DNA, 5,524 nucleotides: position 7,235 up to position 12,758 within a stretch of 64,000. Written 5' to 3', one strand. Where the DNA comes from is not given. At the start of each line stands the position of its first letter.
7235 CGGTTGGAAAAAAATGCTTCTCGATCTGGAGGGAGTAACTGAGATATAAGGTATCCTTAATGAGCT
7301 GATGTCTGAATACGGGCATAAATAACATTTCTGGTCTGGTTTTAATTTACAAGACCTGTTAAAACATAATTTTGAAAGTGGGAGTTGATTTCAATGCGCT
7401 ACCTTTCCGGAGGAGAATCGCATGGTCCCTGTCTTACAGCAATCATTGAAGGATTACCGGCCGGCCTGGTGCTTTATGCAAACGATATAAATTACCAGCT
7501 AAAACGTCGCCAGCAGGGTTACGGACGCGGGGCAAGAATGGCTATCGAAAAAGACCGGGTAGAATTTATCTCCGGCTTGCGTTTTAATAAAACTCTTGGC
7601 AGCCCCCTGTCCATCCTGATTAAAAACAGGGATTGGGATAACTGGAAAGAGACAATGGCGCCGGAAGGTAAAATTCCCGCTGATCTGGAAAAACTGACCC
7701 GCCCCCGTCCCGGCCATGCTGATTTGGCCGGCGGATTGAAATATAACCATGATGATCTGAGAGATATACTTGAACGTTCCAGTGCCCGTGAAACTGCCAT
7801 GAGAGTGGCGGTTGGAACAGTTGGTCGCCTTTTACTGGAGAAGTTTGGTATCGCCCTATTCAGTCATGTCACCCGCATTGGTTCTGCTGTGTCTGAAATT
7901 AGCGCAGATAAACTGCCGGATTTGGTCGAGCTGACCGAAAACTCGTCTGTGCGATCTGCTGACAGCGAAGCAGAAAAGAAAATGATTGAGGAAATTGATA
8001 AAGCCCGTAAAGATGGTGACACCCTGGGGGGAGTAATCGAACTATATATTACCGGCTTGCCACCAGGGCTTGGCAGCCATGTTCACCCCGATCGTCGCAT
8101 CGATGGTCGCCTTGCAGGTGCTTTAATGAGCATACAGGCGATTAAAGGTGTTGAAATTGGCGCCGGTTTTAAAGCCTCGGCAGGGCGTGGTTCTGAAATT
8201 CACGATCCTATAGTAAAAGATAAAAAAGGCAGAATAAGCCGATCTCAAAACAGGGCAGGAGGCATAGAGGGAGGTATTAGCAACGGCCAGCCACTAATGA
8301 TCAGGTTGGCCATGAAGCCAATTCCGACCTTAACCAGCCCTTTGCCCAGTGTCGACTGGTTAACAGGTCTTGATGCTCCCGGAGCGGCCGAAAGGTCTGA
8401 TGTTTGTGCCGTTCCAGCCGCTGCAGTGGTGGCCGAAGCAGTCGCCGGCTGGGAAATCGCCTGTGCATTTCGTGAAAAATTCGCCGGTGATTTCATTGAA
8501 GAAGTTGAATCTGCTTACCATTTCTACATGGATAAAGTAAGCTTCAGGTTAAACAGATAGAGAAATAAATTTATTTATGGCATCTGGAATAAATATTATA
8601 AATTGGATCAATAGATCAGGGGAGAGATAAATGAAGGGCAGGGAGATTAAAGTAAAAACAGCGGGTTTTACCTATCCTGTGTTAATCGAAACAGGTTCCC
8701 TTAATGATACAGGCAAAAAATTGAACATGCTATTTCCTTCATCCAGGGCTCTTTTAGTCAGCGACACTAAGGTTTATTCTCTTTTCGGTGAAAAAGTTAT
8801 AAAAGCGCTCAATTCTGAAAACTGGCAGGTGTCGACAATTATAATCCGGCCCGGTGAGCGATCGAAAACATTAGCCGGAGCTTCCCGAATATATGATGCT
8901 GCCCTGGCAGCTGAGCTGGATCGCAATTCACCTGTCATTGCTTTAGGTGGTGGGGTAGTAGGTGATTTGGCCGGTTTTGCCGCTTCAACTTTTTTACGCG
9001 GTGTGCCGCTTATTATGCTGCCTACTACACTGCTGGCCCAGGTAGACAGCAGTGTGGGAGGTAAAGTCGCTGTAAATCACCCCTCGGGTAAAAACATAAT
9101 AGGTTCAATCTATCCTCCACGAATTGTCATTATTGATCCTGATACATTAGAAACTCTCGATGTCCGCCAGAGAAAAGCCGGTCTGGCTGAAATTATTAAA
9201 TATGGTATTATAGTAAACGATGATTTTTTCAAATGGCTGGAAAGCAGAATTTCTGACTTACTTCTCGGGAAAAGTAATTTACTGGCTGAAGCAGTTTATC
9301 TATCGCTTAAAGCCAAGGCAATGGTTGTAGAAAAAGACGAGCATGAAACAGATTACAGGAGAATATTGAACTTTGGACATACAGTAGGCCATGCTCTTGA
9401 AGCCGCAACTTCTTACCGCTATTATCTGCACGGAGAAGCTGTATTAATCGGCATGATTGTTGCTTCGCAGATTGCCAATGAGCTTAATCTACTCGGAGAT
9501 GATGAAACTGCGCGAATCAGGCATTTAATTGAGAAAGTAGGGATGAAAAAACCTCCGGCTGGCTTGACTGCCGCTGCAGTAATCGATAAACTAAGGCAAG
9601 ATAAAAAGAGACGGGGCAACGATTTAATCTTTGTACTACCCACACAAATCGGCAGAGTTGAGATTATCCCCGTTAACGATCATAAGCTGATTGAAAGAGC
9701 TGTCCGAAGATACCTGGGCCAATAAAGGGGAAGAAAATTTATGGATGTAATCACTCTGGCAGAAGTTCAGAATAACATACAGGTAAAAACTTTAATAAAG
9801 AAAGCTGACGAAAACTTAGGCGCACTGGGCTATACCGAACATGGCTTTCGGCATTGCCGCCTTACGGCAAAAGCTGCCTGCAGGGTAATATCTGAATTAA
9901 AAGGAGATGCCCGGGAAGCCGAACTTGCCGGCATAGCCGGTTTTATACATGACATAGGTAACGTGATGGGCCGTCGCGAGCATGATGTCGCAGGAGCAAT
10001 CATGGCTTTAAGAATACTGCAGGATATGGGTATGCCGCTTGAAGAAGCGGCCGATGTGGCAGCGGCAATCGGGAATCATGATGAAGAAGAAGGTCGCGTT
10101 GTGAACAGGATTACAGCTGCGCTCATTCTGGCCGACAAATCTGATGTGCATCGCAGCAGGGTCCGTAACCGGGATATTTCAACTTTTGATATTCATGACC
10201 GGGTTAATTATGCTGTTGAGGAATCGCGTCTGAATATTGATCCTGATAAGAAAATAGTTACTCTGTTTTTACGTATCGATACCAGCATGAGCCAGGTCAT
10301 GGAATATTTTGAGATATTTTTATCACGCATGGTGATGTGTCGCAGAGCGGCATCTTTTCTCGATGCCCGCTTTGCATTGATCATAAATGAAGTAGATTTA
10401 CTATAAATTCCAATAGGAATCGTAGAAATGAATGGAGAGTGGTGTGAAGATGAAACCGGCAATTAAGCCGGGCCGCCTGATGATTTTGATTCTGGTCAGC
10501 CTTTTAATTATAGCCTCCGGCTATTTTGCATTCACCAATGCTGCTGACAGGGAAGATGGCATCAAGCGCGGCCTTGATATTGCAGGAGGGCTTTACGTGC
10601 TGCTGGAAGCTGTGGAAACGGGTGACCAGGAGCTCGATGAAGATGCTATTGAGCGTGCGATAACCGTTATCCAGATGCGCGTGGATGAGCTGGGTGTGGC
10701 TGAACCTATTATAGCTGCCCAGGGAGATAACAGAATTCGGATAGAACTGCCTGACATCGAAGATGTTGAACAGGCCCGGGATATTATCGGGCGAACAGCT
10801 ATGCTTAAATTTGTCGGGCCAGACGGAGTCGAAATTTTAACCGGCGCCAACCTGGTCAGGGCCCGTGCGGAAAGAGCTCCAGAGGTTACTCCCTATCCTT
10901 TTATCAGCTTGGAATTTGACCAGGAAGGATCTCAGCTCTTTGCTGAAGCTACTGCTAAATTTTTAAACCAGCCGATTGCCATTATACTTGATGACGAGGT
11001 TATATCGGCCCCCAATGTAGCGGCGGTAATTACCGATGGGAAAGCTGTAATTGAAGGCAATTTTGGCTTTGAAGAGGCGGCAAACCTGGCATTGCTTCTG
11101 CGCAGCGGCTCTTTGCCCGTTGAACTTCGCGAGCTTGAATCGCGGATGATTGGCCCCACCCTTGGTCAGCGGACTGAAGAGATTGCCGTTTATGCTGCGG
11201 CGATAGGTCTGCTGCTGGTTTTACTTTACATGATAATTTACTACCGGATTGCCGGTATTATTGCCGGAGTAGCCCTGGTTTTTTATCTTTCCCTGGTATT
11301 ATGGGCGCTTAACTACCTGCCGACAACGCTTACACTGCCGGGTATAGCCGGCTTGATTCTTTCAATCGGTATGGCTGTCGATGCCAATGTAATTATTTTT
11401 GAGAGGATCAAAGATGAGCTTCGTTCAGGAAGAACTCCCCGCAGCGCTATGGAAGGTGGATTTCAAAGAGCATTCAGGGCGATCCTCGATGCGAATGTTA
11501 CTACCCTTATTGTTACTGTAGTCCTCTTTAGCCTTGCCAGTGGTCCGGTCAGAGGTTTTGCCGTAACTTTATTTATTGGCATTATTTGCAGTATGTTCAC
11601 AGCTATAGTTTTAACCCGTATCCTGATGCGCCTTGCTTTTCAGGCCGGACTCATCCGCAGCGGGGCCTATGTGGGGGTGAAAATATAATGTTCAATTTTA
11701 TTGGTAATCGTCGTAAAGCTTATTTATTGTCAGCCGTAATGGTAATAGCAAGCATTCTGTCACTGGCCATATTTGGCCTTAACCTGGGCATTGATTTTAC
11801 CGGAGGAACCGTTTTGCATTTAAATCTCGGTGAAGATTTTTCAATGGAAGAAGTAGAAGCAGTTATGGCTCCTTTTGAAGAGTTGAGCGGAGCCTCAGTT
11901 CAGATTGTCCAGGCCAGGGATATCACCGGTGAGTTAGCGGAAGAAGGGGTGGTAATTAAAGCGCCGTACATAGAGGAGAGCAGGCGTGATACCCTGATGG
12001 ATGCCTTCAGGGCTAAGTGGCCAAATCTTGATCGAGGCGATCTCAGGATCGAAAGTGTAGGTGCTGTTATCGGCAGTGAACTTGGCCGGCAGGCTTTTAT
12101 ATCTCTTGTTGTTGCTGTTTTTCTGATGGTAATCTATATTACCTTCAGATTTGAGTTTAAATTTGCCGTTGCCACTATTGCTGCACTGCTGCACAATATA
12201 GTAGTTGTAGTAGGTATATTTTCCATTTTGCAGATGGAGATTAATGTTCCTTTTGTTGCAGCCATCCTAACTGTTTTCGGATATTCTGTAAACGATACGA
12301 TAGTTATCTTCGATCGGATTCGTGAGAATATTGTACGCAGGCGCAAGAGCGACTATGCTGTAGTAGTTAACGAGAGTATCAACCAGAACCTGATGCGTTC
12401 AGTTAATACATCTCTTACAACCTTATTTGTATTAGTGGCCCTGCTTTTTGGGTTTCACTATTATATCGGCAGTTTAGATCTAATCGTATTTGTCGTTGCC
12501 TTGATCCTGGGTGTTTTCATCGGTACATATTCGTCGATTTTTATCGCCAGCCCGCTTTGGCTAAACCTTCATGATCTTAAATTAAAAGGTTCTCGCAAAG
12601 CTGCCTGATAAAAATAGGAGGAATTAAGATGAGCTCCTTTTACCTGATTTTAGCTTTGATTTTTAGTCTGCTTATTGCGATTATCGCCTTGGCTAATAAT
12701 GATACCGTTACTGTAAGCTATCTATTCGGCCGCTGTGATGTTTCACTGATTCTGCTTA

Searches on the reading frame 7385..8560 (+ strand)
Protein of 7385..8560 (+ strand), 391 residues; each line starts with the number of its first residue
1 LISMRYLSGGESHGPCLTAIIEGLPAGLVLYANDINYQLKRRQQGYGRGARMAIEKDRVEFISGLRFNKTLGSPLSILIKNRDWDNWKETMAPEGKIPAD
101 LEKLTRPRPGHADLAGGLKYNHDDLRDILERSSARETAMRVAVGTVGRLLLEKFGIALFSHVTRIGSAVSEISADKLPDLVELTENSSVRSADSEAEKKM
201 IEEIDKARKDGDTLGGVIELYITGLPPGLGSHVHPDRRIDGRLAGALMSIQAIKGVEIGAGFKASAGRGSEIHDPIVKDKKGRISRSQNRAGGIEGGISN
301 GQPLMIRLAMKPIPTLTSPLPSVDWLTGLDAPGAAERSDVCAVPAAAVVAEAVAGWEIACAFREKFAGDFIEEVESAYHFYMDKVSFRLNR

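Call 50: search_protein_families(library=ncbifam, proteins=[window:7385-8560:+], max_evalue=1e-10)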
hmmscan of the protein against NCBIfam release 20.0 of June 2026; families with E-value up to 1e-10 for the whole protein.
window:7385-8560:+ (391 aa): 3 families
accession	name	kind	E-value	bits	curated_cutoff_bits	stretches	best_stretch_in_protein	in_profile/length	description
NF003793.1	PRK05382.1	equivalog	3.2e-124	414.2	321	1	5-360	1-340/344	chorismate synthase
NF009113.0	PRK12463.1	equivalog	5e-119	397.8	799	1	4-375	1-377/390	chorismate synthase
TIGR00033.1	aroC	equivalog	1.7e-110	369.3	212.2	1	4-360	1-342/351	chorismate synthase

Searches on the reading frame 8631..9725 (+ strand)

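Call 50: search_protein_families(library=ncbifam, proteins=[window:8631-9725:+], max_evalue=1e-10)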
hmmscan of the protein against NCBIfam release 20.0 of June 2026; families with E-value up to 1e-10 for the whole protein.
window:8631-9725:+ (364 aa): 6 families
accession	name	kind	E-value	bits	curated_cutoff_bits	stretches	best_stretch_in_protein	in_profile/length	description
TIGR01357.1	aroB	equivalog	3.2e-105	352.1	305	1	15-352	1-338/344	3-dehydroquinate synthase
TIGR04425.1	P_lya_rel_AroB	hypoth_equivalog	4e-75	253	400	1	29-362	18-345/348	AroB-related putative sugar phosphate phospholyase (cyclizing)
NF004852.0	PRK06203.1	equivalog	8.8e-59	199.4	333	1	68-360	90-390/407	3-dehydroquinate synthase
NF010627.0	PRK14021.1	equivalog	6.8e-54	183.2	565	1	14-360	188-539/542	bifunctional shikimate kinase/3-dehydroquinate synthase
NF010556.0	PRK13951.1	equivalog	9e-45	153.4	560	1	67-355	206-489/492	bifunctional shikimate kinase AroK/3-dehydroquinate synthase AroB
NF002022.0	PRK00843.1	equivalog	5.9e-12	45.2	413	0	16-197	13-181/350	NAD(P)-dependent glycerol-1-phosphate dehydrogenase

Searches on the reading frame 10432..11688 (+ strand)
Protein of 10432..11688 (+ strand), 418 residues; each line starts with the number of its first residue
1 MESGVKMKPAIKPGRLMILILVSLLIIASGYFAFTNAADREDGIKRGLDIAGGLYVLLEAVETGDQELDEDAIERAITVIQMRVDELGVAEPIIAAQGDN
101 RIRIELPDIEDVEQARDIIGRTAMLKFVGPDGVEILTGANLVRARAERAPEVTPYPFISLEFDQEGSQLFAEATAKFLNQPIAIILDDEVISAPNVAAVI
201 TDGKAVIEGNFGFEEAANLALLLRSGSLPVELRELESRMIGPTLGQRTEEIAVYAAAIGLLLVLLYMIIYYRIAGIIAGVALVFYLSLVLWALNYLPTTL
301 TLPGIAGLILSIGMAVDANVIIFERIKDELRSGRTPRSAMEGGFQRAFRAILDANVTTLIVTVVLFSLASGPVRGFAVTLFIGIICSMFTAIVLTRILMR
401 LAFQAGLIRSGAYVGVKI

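Call 50: search_protein_families(library=ncbifam, proteins=[window:10432-11688:+], max_evalue=1e-10)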
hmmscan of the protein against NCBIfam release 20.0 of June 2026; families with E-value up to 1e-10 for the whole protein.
window:10432-11688:+ (418 aa): 18 families
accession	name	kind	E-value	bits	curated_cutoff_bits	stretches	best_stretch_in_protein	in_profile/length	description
NF009583.0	PRK13024.1-3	subfamily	2.9e-127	425.7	721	2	135-404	164-433/755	protein translocase subunit SecDF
TIGR01129.1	secD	equivalog_domain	9.8e-118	393.7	244.4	2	134-399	133-397/397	protein translocase subunit SecD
NF009585.0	PRK13024.1-5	equivalog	8.1e-100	335.2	1037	1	138-401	385-646/993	protein translocase subunit SecDF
NF011315.0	PRK14726.1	equivalog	1.4e-88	298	1249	1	135-401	258-523/855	protein translocase subunit SecDF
NF009581.0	PRK13024.1-1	equivalog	1e-86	291.7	1058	1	12-417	3-426/752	protein translocase subunit SecDF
NF009584.0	PRK13024.1-4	equivalog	3.1e-81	273.8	1171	1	12-409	3-419/759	protein translocase subunit SecDF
NF009545.0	PRK12933.1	equivalog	7.4e-76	255.9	728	1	61-403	220-594/604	protein translocase subunit SecD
TIGR00916.1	2A0604s01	subfamily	3e-73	246.2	148.6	1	162-392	1-231/231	SecD/SecF family protein translocase subunit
NF009580.0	PRK13023.1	equivalog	9.2e-69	232.5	1153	1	134-399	180-444/775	protein translocase subunit SecDF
NF009540.0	PRK12911.1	equivalog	2.1e-54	184.4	1878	1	182-400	842-1059/1403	bifunctional preprotein translocase subunit SecD/SecF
NF009582.0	PRK13024.1-2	equivalog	1.7e-42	145.4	723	1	179-409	264-494/859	protein translocase subunit SecDF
NF006218.0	PRK08343.1-4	subfamily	1.6e-38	132.6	383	1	18-390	12-376/392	preprotein translocase subunit SecD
NF046001.1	SecDF_plasm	equivalog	5.4e-32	110.8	500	1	206-406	308-507/878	protein translocase subunit SecDF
NF006216.0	PRK08343.1-2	equivalog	9.9e-31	107.1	519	1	214-389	310-488/506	preprotein translocase subunit SecD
TIGR00966.2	transloc_SecF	equivalog_domain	7.4e-22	78.1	160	1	233-398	107-275/279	protein translocase subunit SecF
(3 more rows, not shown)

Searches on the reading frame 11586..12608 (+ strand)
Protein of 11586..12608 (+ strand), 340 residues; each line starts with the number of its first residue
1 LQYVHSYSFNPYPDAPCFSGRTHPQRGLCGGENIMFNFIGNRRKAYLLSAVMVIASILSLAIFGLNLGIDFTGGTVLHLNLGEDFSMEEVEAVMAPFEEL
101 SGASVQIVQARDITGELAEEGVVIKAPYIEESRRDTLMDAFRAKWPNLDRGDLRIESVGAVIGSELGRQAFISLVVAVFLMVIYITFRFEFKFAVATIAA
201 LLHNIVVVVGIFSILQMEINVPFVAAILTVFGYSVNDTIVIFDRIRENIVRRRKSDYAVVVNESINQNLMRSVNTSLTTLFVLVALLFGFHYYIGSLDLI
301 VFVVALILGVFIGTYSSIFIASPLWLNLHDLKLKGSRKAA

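Call 50: search_protein_families(library=ncbifam, proteins=[window:11586-12608:+], max_evalue=1e-10)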
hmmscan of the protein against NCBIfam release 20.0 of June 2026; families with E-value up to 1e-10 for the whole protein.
window:11586-12608:+ (340 aa): 20 families
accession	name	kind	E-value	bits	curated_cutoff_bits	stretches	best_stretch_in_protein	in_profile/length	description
TIGR00966.2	transloc_SecF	equivalog_domain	7e-87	291.4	160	1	36-327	1-278/279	protein translocase subunit SecF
NF009583.0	PRK13024.1-3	subfamily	1.5e-76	258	721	1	35-334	456-739/755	protein translocase subunit SecDF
NF009581.0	PRK13024.1-1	equivalog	7.7e-69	232.6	1058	1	36-337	449-738/752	protein translocase subunit SecDF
NF011315.0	PRK14726.1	equivalog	3.5e-61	207.3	1249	1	34-326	545-825/855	protein translocase subunit SecDF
NF009585.0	PRK13024.1-5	equivalog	2.2e-59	201.4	1037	1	32-334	666-983/993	protein translocase subunit SecDF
NF009584.0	PRK13024.1-4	equivalog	4.4e-58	197.3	1171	1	36-338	451-741/759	protein translocase subunit SecDF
TIGR00916.1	2A0604s01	subfamily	2.6e-44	151.6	148.6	1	137-318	57-231/231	SecD/SecF family protein translocase subunit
NF009580.0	PRK13023.1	equivalog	2.9e-41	141.6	1153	1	50-328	481-750/775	protein translocase subunit SecDF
NF009582.0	PRK13024.1-2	equivalog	1.1e-39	136.2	723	1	52-338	545-834/859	protein translocase subunit SecDF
NF009540.0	PRK12911.1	equivalog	2.5e-30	104.6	1878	1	161-327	1227-1393/1403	bifunctional preprotein translocase subunit SecD/SecF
NF046001.1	SecDF_plasm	equivalog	2.1e-29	102.2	500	1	49-338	556-856/878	protein translocase subunit SecDF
NF006353.0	PRK08578.1-1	subfamily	2.5e-17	63.2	282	1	47-308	10-253/281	preprotein translocase subunit SecF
NF006218.0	PRK08343.1-4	subfamily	4.1e-17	62.1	383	0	155-325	227-381/392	preprotein translocase subunit SecD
NF006354.0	PRK08578.1-2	equivalog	1.2e-16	61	353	1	48-301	25-256/296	preprotein translocase subunit SecF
NF006216.0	PRK08343.1-2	equivalog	3.5e-15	55.8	519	0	155-320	333-489/506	preprotein translocase subunit SecD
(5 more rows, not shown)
